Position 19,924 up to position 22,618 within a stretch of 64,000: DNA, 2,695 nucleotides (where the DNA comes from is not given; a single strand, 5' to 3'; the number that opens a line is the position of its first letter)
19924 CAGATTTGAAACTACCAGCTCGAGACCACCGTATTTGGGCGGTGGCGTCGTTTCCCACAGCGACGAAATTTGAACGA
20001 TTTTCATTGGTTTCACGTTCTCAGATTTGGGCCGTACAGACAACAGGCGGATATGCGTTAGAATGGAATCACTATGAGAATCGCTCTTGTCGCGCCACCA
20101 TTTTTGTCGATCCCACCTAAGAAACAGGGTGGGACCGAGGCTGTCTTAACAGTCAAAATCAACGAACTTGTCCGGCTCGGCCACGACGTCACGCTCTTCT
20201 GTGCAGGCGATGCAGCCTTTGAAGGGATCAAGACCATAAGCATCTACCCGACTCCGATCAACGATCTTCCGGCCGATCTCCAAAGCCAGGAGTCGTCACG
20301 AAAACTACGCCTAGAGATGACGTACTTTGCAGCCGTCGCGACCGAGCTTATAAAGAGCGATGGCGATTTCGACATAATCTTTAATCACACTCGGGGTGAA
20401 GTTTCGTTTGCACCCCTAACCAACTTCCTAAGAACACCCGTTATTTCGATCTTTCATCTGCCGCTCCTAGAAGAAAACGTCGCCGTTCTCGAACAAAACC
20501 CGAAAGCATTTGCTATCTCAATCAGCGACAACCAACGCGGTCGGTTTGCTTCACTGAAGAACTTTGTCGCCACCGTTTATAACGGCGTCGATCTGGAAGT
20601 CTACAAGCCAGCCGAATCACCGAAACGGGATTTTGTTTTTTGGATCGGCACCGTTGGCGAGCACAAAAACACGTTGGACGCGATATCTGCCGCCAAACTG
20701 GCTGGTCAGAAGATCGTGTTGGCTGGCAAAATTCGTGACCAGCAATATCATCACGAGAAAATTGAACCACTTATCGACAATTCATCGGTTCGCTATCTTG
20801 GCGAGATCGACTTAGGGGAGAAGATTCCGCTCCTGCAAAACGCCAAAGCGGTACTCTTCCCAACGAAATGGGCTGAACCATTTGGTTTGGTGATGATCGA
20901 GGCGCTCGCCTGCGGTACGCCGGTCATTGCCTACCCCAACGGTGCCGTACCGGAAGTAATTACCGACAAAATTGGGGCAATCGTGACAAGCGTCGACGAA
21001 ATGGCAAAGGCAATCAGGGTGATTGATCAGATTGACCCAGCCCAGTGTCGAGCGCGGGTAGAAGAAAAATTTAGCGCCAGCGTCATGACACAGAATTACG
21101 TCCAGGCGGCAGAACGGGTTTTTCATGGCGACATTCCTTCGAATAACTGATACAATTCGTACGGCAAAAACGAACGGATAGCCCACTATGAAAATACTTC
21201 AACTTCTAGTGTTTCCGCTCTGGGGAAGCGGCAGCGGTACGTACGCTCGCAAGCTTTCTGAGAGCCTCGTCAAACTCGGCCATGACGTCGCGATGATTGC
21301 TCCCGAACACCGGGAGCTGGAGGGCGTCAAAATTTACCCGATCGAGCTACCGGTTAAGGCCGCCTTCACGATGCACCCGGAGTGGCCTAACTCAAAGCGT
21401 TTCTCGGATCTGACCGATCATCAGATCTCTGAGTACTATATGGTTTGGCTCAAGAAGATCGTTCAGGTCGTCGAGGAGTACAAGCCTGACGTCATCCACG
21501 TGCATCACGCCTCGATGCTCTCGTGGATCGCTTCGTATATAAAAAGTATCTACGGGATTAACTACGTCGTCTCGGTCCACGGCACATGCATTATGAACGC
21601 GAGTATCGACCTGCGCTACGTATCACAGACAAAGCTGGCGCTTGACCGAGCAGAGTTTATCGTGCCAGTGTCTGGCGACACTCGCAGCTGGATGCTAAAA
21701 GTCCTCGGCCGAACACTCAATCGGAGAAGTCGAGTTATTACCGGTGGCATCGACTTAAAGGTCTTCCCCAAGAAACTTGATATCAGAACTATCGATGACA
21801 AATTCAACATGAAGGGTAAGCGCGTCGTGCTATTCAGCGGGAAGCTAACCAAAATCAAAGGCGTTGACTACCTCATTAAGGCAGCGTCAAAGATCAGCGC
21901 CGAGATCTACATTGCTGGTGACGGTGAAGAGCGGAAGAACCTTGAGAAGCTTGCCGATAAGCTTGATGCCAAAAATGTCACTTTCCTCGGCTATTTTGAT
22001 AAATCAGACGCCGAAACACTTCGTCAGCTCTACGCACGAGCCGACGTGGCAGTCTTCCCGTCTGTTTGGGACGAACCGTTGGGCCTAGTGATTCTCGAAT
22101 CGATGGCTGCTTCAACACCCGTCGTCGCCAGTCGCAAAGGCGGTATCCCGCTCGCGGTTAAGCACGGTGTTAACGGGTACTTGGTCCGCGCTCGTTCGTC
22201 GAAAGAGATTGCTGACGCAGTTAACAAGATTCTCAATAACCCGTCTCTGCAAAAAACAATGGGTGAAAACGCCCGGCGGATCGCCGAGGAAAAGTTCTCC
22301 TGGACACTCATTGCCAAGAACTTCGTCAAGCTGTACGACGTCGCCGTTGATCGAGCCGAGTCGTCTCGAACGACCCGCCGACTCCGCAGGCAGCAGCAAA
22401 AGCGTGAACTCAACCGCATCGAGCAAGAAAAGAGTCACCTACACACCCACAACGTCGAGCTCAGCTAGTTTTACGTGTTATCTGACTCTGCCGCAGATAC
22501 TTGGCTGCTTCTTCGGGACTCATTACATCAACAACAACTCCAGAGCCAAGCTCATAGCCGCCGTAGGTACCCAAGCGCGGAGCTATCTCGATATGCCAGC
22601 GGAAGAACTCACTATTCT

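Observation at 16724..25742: Divergent carbohydrate cluster: 4 paralogous GT4s + APH-fold kinase + GalT-like HIT transferase + GH94-like phosphorylase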

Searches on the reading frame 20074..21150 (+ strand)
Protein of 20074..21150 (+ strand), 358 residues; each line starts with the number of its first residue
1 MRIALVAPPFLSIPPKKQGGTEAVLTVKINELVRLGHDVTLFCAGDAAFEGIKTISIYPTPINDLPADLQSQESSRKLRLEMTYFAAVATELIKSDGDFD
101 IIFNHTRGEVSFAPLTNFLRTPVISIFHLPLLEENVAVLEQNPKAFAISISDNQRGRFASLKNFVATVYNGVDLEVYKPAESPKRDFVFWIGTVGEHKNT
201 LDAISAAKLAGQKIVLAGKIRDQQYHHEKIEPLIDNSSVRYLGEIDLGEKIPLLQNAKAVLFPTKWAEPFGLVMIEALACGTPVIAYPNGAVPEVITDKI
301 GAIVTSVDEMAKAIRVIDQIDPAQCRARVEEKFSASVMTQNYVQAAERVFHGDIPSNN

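Call 3: search_protein_families(library=pfam, proteins=[window:20074-21150:+])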
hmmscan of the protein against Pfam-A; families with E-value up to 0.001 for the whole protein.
window:20074-21150:+ (358 aa): 5 families
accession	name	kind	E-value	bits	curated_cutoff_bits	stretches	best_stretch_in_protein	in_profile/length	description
PF00534.26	Glycos_transf_1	-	3.6e-21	75.9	26.4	1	181-315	11-153/172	Glycosyl transferases group 1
PF13692.12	Glyco_trans_1_4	-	1.4e-16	61.4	27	1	190-315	6-137/142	Glycosyl transferases group 1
PF13439.12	Glyco_transf_4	-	1.7e-08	35.1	28.5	1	19-175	2-169/170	Glycosyltransferase Family 4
PF13524.12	Glyco_trans_1_2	-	4.5e-05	23.9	25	1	202-324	7-117/144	Glycosyl transferase-like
PF20706.3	GT4-conflict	-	0.00046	19.7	26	1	254-299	279-323/385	Family 4 Glycosyltransferase in conflict systems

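Call 4: search_protein_families(library=ncbifam, proteins=[window:20074-21150:+])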
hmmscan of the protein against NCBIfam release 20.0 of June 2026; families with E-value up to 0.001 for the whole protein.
window:20074-21150:+ (358 aa): 18 families
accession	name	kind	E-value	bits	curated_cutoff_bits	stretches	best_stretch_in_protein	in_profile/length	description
NF041010.1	glycosy_Agl16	equivalog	3e-19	69.1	575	1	163-331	156-326/352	glycosylation protein Agl16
NF053787.1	GlcN_PG_synth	equivalog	2.1e-12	46.6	480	1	266-345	270-355/361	N-acetylglucosaminyl phosphatidylglycerol synthase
TIGR04047.1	MSMEG_0565_glyc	hypoth_equivalog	6.1e-12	45.3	259.85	1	32-328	25-350/373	MSMEG_0565 family glycosyltransferase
TIGR03999.1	thiol_BshA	equivalog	2.2e-11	43.3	273.7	1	210-348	228-372/375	N-acetyl-alpha-D-glucosaminyl L-malate synthase BshA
TIGR02149.1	glgA_Coryne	subfamily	4.1e-11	42.6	302.4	1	165-312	171-338/391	glycogen synthase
NF041876.1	EPS_EpsE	equivalog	7.6e-11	41.9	400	1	229-337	264-384/389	exopolysaccharide biosynthesis GT4 family glycosyltransferase EpsE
TIGR03088.1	stp2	hypoth_equivalog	3.9e-10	39.3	409.05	1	214-345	232-369/374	TIGR03088 family PEP-CTERM/XrtA system glycosyltransferase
TIGR03449.1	mycothiol_MshA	equivalog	5e-09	35.6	462.5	1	239-335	286-382/406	D-inositol-3-phosphate glycosyltransferase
NF038298.1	EPS_HpsO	equivalog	1.8e-07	30.3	575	1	264-340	295-370/388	hormogonium polysaccharide biosynthesis glycosyltransferase HpsO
NF038255.1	exopoly_VpsD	equivalog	3.8e-07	29.3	300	1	214-349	237-379/381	VpsD family glycosyltransferase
NF038229.1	Glyco4_Geo_Pelo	equivalog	1.1e-05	24.6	400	1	198-313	174-294/338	GPMC system family 4 glycosyltransferase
NF038295.1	EPS_HpsP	equivalog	2.1e-05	23.7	550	1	212-329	239-360/388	hormogonium polysaccharide biosynthesis glycosyltransferase HpsP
NF046085.1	XrtY_assoc_Gly1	equivalog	2.2e-05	23.5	400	1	236-344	264-379/387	XrtY-associated glycosyltransferase XYAG1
TIGR02472.1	sucr_P_syn_N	equivalog_domain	3.9e-05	22.7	576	1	258-308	341-392/439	sucrose-phosphate synthase, putative, glycosyltransferase domain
NF047880.1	glyco_SdgA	exception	5.5e-05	21.9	800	1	254-321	387-454/488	serine-aspartate repeat adhesin O-glycosyltransferase SdgA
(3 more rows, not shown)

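Call 76: search_protein_families(library=padloc, proteins=[window:20074-21150:+], max_evalue=0.001)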
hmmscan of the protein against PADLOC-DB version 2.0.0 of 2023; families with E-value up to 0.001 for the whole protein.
window:20074-21150:+ (358 aa): 0 families

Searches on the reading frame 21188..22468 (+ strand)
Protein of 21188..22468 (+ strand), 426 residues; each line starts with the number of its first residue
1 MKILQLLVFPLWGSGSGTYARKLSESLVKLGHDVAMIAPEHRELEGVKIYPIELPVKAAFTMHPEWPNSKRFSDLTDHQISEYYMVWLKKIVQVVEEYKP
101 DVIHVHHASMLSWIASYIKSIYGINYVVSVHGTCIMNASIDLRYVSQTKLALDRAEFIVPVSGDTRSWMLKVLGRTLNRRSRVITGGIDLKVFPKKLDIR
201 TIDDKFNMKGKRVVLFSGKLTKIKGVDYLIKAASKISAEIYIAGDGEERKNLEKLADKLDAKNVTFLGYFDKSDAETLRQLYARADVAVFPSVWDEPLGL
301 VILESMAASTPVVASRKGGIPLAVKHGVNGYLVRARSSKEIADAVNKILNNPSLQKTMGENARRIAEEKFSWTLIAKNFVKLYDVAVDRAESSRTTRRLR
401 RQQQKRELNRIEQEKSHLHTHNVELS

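Call 3: search_protein_families(library=pfam, proteins=[window:21188-22468:+])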
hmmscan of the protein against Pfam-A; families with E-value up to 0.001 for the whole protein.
window:21188-22468:+ (426 aa): 7 families
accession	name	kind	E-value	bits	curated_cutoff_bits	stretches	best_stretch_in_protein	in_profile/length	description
PF00534.26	Glycos_transf_1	-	1.4e-41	142.3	26.4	1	202-364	5-171/172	Glycosyl transferases group 1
PF13692.12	Glyco_trans_1_4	-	1.6e-35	122.9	27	1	212-351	2-142/142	Glycosyl transferases group 1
PF13439.12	Glyco_transf_4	-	2.8e-18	67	28.5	1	14-191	2-169/170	Glycosyltransferase Family 4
PF20706.3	GT4-conflict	-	4.1e-13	49.5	26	1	207-377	193-383/385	Family 4 Glycosyltransferase in conflict systems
PF13579.12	Glyco_trans_4_4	-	5.2e-13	50.1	29.7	1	14-174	1-146/158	Glycosyl transferase 4-like domain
PF13477.12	Glyco_trans_4_2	-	9.5e-06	26.3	23.4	1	81-141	57-117/139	Glycosyl transferase 4-like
PF13524.12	Glyco_trans_1_2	-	3.4e-05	24.2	25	1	274-379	36-142/144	Glycosyl transferase-like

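Call 4: search_protein_families(library=ncbifam, proteins=[window:21188-22468:+])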
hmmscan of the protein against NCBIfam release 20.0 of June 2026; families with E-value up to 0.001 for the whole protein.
window:21188-22468:+ (426 aa): 46 families (the best 25 are shown)
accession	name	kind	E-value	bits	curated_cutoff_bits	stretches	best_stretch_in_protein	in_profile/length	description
TIGR02149.1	glgA_Coryne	subfamily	2.8e-42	145.2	302.4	1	100-384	84-388/391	glycogen synthase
TIGR03999.1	thiol_BshA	equivalog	7.3e-41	140.3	273.7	1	12-385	11-372/375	N-acetyl-alpha-D-glucosaminyl L-malate synthase BshA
NF041876.1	EPS_EpsE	equivalog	4.5e-34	118.3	400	1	89-377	103-387/389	exopolysaccharide biosynthesis GT4 family glycosyltransferase EpsE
TIGR03449.1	mycothiol_MshA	equivalog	1.4e-30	106.6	462.5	1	153-387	163-404/406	D-inositol-3-phosphate glycosyltransferase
TIGR03088.1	stp2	hypoth_equivalog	5.3e-30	104.7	409.05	1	86-384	68-371/374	TIGR03088 family PEP-CTERM/XrtA system glycosyltransferase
TIGR04157.1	glyco_rSAM_CFB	subfamily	2.2e-26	92.8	400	1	90-383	104-406/406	TIGR04157 family glycosyltransferase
NF047684.1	TeichurnBiosyTuaC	equivalog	2e-23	83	550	1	96-384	105-387/391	teichuronic acid biosynthesis protein TuaC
TIGR04063.1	stp3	hypoth_equivalog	1.1e-21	77.3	442.05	1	88-385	81-394/397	TIGR04063 family PEP-CTERM/XrtA system glycosyltransferase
NF053787.1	GlcN_PG_synth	equivalog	1.1e-21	77.1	480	1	92-384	75-357/361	N-acetylglucosaminyl phosphatidylglycerol synthase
TIGR02095.1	glgA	subfamily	3.1e-21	75.6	328.45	1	201-384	281-475/477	glycogen/starch synthase, ADP-glucose type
NF038229.1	Glyco4_Geo_Pelo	equivalog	3.2e-21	75.7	400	1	89-384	45-334/338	GPMC system family 4 glycosyltransferase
NF038295.1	EPS_HpsP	equivalog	4.4e-20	72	550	1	170-384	166-385/388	hormogonium polysaccharide biosynthesis glycosyltransferase HpsP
NF012028.0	PRK15484.1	subfamily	2.1e-19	69.9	618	1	182-381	164-373/380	lipopolysaccharide N-acetylglucosaminyltransferase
TIGR04047.1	MSMEG_0565_glyc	hypoth_equivalog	2.4e-18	66.4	259.85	1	15-384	13-372/373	MSMEG_0565 family glycosyltransferase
NF049988.1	MGlcDAGSynMgs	equivalog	1.4e-17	64.2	400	1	18-389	19-390/398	alpha-monoglucosyldiacylglycerol synthase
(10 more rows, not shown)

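Call 45: search_solved_structures(query=window:21188-22468:+, max_evalue=1e-10)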
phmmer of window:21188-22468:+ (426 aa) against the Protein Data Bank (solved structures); distinct sequences matched with E-value up to 1e-10: 26.
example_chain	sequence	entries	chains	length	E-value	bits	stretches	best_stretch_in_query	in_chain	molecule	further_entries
2jjm_A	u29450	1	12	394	8.8e-26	94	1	76-387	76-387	GLYCOSYL TRANSFERASE, GROUP 1 FAMILY PROTEIN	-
3mbo_A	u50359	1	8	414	1.1e-25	93.8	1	76-387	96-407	Glycosyltransferase, group 1 family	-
6kih_A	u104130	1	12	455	1.6e-25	93.2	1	111-384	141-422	Tll1590 protein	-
6tvp_A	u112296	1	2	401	2.3e-20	76.2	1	103-383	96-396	Alpha-maltose-1-phosphate synthase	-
5d00_A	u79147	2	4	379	1.1e-19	74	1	79-383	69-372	N-acetyl-alpha-D-glucosaminyl L-malate synthase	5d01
7qsg_A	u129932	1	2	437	1.1e-19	74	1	190-390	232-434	D-inositol 3-phosphate glycosyltransferase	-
4xso_B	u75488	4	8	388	1.7e-18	70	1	88-376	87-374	Alr3699 protein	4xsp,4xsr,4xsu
6d9t_A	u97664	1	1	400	6.9e-18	68.1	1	79-386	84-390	Glycosyl transferase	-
6n1x_A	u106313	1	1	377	9.3e-18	67.6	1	79-383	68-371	Glycosyltransferase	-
3fro_A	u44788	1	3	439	2.9e-17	66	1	202-390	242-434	GlgA glycogen synthase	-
2bis_A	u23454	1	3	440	3e-17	66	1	202-390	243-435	GLGA GLYCOGEN SYNTHASE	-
3c4q_A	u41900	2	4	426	6.9e-17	64.7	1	210-389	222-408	Predicted glycosyltransferases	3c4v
3c48_A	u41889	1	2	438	9.1e-17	64.4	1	211-388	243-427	Predicted glycosyltransferases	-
7fg9_A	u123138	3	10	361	9.3e-17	64.3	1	214-384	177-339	Glycosyl transferase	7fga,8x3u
8x3q_C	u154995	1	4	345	9.6e-17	64.3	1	214-356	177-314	Glycosyl transferase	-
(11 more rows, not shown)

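Call 76: search_protein_families(library=padloc, proteins=[window:21188-22468:+], max_evalue=0.001)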
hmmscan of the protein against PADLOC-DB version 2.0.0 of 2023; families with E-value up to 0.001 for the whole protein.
window:21188-22468:+ (426 aa): 0 families
